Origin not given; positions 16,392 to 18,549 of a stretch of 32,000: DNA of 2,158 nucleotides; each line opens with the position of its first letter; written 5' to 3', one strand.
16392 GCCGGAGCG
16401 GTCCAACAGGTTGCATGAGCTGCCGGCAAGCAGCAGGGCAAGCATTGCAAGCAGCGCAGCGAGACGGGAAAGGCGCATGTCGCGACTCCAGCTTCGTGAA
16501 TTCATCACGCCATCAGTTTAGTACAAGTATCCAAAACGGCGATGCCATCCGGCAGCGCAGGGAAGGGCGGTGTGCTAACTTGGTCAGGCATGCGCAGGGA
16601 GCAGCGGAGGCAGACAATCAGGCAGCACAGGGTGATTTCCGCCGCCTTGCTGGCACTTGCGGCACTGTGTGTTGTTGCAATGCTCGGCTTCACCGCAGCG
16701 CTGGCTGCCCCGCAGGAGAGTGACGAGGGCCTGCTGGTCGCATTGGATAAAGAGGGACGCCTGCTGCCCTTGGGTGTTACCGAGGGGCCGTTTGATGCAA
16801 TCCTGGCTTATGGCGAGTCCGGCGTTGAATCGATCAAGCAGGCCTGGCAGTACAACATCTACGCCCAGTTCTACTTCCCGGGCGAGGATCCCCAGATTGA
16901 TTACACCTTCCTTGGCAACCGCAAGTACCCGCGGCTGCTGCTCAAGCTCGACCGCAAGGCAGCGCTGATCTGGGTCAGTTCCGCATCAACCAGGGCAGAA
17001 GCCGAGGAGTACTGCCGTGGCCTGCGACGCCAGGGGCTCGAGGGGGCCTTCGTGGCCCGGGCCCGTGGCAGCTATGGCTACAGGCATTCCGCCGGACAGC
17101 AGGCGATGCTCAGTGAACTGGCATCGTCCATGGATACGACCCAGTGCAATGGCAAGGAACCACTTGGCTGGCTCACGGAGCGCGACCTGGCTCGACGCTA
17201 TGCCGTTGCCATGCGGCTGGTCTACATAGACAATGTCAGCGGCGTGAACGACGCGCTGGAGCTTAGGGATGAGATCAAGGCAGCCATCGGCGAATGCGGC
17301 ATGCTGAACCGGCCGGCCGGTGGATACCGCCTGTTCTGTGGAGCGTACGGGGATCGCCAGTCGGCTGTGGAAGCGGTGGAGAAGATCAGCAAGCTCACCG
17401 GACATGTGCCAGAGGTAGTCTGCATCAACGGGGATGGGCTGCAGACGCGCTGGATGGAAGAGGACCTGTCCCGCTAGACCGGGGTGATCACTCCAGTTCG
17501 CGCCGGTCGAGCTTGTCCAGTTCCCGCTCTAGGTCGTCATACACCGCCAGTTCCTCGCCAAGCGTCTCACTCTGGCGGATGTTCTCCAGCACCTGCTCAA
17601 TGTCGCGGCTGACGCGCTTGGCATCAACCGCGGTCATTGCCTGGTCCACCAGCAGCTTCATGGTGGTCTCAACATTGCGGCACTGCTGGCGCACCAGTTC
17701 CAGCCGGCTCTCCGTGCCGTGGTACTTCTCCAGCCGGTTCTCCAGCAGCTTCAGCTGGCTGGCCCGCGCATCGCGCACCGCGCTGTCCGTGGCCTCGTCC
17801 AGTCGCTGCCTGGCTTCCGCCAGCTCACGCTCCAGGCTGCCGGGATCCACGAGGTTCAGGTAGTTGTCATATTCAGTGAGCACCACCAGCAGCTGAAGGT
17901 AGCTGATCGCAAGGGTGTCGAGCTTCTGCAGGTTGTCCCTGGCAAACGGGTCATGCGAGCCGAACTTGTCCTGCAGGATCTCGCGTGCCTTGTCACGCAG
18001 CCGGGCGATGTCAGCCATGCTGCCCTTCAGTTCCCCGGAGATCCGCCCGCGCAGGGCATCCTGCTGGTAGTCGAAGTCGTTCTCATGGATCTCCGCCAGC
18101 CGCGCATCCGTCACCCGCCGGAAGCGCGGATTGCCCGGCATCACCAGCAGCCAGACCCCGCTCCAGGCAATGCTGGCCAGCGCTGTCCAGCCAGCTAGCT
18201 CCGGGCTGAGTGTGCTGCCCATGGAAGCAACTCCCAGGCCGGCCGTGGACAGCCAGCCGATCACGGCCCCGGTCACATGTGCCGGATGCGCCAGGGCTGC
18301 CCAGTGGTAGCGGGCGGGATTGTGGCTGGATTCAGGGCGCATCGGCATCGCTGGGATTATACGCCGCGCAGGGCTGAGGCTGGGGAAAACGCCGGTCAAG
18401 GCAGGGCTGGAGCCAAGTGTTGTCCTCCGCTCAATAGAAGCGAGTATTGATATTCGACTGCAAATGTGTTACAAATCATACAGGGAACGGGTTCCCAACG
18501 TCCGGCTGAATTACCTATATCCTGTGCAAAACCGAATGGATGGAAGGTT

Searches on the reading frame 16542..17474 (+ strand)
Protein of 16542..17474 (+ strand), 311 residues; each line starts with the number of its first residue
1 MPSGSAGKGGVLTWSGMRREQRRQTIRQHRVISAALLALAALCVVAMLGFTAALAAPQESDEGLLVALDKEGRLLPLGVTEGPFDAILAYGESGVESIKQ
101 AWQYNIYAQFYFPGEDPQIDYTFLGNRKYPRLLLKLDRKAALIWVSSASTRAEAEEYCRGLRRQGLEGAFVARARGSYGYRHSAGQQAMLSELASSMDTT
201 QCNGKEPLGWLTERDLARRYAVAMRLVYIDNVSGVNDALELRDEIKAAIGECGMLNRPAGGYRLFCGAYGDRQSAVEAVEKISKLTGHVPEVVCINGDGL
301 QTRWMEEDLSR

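Call 6: search_protein_families(library=pfam, max_evalue=0.1, proteins=[window:16542-17474:+])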
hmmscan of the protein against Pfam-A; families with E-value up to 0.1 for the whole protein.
window:16542-17474:+ (311 aa): 1 family
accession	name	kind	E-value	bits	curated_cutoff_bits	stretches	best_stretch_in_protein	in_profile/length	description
PF05036.18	SPOR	-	0.0023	18.6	21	0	260-287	42-69/76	SPOR domain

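Call 10: search_protein_families(library=ncbifam, max_evalue=0.1, proteins=[window:16542-17474:+])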
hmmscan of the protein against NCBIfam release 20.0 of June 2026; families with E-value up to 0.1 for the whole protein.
window:16542-17474:+ (311 aa): 1 family
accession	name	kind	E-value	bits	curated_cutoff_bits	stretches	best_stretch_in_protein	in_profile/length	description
NF047648.1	MIGRI_fam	equivalog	0.051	13.8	28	0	11-46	16-51/55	protein MIGRI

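Call 53: search_protein_families(library=padloc, max_evalue=0.1, proteins=[window:16542-17474:+])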
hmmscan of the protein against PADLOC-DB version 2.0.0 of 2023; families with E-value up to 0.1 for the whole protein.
window:16542-17474:+ (311 aa): 0 families

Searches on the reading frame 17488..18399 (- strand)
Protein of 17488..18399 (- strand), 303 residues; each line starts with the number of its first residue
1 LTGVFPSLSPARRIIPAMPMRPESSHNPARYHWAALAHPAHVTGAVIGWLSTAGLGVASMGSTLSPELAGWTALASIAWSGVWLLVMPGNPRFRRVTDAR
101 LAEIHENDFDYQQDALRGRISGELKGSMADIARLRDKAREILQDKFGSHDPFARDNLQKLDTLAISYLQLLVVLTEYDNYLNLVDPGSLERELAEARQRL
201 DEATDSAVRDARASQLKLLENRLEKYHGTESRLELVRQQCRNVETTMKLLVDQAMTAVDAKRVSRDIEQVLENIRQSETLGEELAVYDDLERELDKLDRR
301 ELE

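Call 6: search_protein_families(library=pfam, max_evalue=0.1, proteins=[window:17488-18399:-])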
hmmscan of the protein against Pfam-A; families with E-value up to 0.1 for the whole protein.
window:17488-18399:- (303 aa): 1 family
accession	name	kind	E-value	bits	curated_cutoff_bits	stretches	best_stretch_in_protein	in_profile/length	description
PF04065.20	Not3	-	0.085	12.7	25.8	1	202-291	144-229/231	Not1 N-terminal domain, CCR4-Not complex component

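Call 10: search_protein_families(library=ncbifam, max_evalue=0.1, proteins=[window:17488-18399:-])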
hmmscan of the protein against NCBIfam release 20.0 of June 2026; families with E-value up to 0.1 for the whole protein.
window:17488-18399:- (303 aa): 1 family
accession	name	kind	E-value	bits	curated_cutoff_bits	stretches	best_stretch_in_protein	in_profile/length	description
NF033721.0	P12_lipo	equivalog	0.015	14.8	50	1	142-275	164-291/294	P12 family lipoprotein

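Call 53: search_protein_families(library=padloc, max_evalue=0.1, proteins=[window:17488-18399:-])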
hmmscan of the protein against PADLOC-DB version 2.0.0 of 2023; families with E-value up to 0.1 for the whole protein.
window:17488-18399:- (303 aa): 2 families
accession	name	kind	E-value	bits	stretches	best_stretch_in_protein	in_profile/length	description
PDLC02726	PbeC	-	0.0094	12.4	1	210-299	179-269/637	PbeC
PDLC03859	LmuB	-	0.097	9.8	0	123-298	301-462/611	-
